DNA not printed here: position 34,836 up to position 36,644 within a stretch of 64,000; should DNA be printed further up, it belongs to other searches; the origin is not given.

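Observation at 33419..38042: DtxR-family regulator with an iron-box-like operator next to an uncharacterised PLP-enzyme / SAM-methyltransferase / hydrolase operon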

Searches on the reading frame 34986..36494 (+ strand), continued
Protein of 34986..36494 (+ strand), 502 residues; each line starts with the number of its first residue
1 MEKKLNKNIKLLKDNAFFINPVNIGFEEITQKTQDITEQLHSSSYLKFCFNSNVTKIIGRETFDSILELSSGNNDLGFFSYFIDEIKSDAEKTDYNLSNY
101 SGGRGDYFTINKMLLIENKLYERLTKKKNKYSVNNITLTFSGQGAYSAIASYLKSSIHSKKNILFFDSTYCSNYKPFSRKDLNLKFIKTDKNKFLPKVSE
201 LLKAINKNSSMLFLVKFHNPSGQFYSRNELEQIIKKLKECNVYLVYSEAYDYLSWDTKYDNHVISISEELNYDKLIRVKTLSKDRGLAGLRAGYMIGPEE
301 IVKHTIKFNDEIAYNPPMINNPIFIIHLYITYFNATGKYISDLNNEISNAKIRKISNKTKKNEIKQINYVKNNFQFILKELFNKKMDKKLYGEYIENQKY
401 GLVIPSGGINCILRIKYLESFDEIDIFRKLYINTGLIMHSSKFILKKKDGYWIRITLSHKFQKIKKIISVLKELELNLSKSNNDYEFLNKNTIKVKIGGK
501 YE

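Call 31: find_encoding_contigs(protein=P0002, flank=10000, max_places=3)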
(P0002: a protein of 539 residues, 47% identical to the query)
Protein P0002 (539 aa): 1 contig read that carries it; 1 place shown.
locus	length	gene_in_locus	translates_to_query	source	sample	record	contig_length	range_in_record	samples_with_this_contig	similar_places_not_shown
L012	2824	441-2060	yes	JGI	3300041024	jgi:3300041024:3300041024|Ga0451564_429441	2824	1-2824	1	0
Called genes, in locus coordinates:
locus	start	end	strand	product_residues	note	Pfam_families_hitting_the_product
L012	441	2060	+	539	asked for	PF00155:Aminotran_1_2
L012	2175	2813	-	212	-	PF00873:ACR_tran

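Call 34: find_related_loci(query=A1, collection=metagenome_contigs, flank=8000)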
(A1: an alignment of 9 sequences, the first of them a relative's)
Query A1 (502 aa) in metagenome_contigs; peptide patterns used: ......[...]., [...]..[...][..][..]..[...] (x = any residue, [..] = any of these).
199 stretches matched a pattern; 2 encode a relative of the query (tblastn E <= 1e-3); 2 distinct loci.
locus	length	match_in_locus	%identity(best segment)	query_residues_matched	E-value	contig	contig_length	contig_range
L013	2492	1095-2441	40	42-493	6e-120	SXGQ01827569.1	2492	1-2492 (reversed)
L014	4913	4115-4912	45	42-305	2e-73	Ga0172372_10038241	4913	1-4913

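Call 37: search_protein_families(library=pfam, proteins=[L014:118-1638:+, L014:2118-3857:+, L013:69-836:+, L002:7516-8058:+, L001:7797-9131:-, L009:6023-6508:+, L009:7680-8531:+, L009:8606-9580:+, L008:1480-2031:+, L008:7386-8609:-], max_evalue=0.01)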
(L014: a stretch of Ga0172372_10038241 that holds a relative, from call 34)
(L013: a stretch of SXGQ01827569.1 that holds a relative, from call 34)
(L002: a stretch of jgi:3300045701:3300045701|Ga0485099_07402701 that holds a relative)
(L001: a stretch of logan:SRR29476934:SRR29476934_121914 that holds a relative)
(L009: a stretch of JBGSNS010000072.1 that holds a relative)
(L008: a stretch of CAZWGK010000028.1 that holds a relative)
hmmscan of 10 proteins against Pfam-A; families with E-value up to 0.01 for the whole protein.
L014:118-1638:+ (506 aa): 2 families
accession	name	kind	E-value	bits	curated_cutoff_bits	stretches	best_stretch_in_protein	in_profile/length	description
PF00501.34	AMP-binding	-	4.1e-66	223.8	29.9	1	1-330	53-377/384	AMP-binding enzyme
PF13193.12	AMP-binding_C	-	2.2e-21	77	24.5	1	392-470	1-76/76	AMP-binding enzyme C-terminal domain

L014:2118-3857:+ (579 aa): 5 families
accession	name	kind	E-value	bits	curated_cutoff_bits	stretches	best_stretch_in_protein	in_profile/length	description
PF02492.25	cobW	-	2.8e-29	102.4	20.7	1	43-193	2-156/180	CobW/HypB/UreG, nucleotide-binding domain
PF25199.1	nSTAND_NTPase5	-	0.00011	22.5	34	1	35-127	35-123/145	Novel STAND NTPase 5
PF00005.33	ABC_tran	-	0.0044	18.1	25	1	43-155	13-96/137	ABC transporter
PF13191.12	AAA_16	-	0.0058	17.6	32.6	0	35-102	18-85/167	AAA ATPase domain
PF00437.27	T2SSE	-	0.0074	15.4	24.9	0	43-87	144-187/370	Type II/IV secretion system protein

L013:69-836:+ (255 aa): 0 families

L002:7516-8058:+ (180 aa): 0 families

L001:7797-9131:- (444 aa): 1 family
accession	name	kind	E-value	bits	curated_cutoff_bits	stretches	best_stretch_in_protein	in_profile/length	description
PF13472.12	Lipase_GDSL_2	-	0.00018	22.5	32.9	1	185-348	2-149/178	GDSL-like Lipase/Acylhydrolase family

L009:6023-6508:+ (161 aa): 0 families

L009:7680-8531:+ (283 aa): 1 family
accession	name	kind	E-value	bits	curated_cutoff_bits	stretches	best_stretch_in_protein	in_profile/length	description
PF00892.27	EamA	-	1.4e-16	61.5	28.2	2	150-280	2-134/135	EamA-like transporter family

L009:8606-9580:+ (324 aa): 1 family
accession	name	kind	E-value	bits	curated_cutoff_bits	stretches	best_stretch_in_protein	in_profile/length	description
PF03279.18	Lip_A_acyltrans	-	2.7e-39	135.6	22.3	1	25-305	22-295/295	Bacterial lipid A biosynthesis acyltransferase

L008:1480-2031:+ (183 aa): 0 families

L008:7386-8609:- (407 aa): 1 family
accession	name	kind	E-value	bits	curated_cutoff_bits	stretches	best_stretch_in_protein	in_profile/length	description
PF12708.12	Pect-lyase_RHGA_epim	-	0.0013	19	27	1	117-288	40-194/213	Rhamnogalacturonase A/epimerase, pectate lyase-like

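Call 54: predict_structure(alignment_id=A1)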
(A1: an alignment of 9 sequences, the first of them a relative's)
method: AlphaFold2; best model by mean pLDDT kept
length: 502 residues; sequences in the alignment: 9
mean_pLDDT: 79.9   pTM: 0.83
mean pLDDT of the five models: 79.9, 79.0, 78.5, 76.1, 75.5
residues with pLDDT >= 90: 157; 70-90: 229; 50-70: 81; < 50: 35
segments of 3 or more residues with pLDDT < 50: 19-34, 94-101, 498-502
pLDDT, mean of each block of 10 residues (from residue 1): 67 57 40 52 68 80 74 71 71 47 68 92 92 90 89 91 91 85 90 89 96 75 84 98 90 64 92 94 66 89 88 55 82 88 75 88 89 94 89 90 84 90 85 82 75 87 91 86 75 57 37
secondary structure, 60 per line:
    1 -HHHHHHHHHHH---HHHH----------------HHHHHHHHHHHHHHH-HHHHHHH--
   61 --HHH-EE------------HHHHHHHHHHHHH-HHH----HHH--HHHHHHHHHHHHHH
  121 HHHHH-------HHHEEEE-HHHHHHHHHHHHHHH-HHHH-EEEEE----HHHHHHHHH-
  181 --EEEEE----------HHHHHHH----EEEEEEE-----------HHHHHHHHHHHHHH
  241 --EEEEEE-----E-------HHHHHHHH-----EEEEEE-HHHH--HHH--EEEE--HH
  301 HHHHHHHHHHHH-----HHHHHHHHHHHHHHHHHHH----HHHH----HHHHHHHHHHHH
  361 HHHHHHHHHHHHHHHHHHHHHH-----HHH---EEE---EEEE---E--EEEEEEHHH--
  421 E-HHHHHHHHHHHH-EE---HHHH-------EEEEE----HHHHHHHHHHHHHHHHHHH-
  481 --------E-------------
elements in order: H2-12 H16-19 H36-50 H52-58 H81-93 H107-125 E136-139 H141-155 H157-160 E162-166 H171-179 E183-187 H198-204 E209-215 H227-240 E243-248 H262-269 E275-280 H282-285 E293-296 H299-312 H318-336 H341-344 H349-382 E394-396 E400-403 E410-415 H423-434 H441-444 E452-456 H461-479

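Call 61: fold_search(model_id=the predicted structure, library=pdb)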
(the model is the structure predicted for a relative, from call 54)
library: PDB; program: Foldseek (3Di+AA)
matches with E <= 10: 1867; with E <= 0.001: 1301
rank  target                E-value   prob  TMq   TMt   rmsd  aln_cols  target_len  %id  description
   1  8wou_A                2.9e-18  1.00  0.65  0.82   4.2       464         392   16  The crystal structure of aspartate aminotransferases Lpg0070 from Legionella pneumophila (released 2023-12-06)
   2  4my5_A                1.4e-17  1.00  0.58  0.72   7.6       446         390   18  Crystal structure of the aromatic amino acid aminotransferase from Streptococcus mutants (released 2014-10-01)
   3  6f5v_D                3.8e-17  1.00  0.63  0.77   5.2       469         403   13  Crystal structure of the prephenate aminotransferase from Arabidopsis thaliana (released 2019-03-13)
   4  6f77_A                5.1e-17  1.00  0.63  0.77   4.3       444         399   15  Crystal structure of the prephenate aminotransferase from Rhizobium meliloti (released 2019-03-13)
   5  8k3h_A                5.3e-17  1.00  0.67  0.70   6.3       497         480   15  Cryo-EM structure of PseP with NAD at 2.86 angstrom resolution (released 2024-07-17)
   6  9a7o_B                6.2e-17  1.00  0.60  0.74   4.5       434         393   16  Integrative model of GPSB-DAPX by crosslinking MS and deep learning (released 2024-09-18)
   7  4wlh_B                7.1e-17  1.00  0.60  0.71   5.8       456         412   15  High resolution crystal structure of human kynurenine aminotransferase-I bound to PLP cofactor (released 2014-12-03)
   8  1yiy_A                8.2e-17  1.00  0.63  0.74   4.8       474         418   16  Aedes aegypti kynurenine aminotransferase (released 2005-05-10)
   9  3fvs_A                8.2e-17  1.00  0.60  0.71   5.9       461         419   14  Human Kynurenine Aminotransferase I in complex with Glycerol (released 2009-05-19)
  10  8wkj                  9.1e-17  1.00  0.63  0.79   5.0       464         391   16  The crystal structure of aspartate aminotransferases Lpg0070 from Legionella pneumophila (released 2023-12-06)
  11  5veh_A                9.1e-17  1.00  0.62  0.74   4.7       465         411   15  Re-refinement OF THE PDB STRUCTURE 1yiz of Aedes aegypti kynurenine aminotransferase (released 2017-11-29)
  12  5veh_B                1.0e-16  1.00  0.62  0.77   4.5       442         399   15  Re-refinement OF THE PDB STRUCTURE 1yiz of Aedes aegypti kynurenine aminotransferase (released 2017-11-29)
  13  4wlh_A                1.0e-16  1.00  0.58  0.69   5.3       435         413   15  High resolution crystal structure of human kynurenine aminotransferase-I bound to PLP cofactor (released 2014-12-03)
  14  6l1n_B                1.0e-16  1.00  0.63  0.78   4.6       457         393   13  Substrate bound BacF structure from Bacillus subtillis (released 2020-03-18)
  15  3b46_B                1.0e-16  1.00  0.61  0.71   5.4       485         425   15  Crystal Structure of Bna3p, a Putative Kynurenine Aminotransferase from Saccharomyces cerevisiae (released 2008-02-19)
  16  4my5_C                1.2e-16  1.00  0.57  0.72   7.3       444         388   18  Crystal structure of the aromatic amino acid aminotransferase from Streptococcus mutants (released 2014-10-01)
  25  1o4s_A                2.0e-16  1.00  0.62  0.81   4.0       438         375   14  Crystal structure of Aspartate aminotransferase (TM1255) from Thermotoga maritima at 1.90 A resolution (released 2003-07-08)
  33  1o4s_B                3.0e-16  1.00  0.62  0.79   5.2       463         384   15  Crystal structure of Aspartate aminotransferase (TM1255) from Thermotoga maritima at 1.90 A resolution (released 2003-07-08)
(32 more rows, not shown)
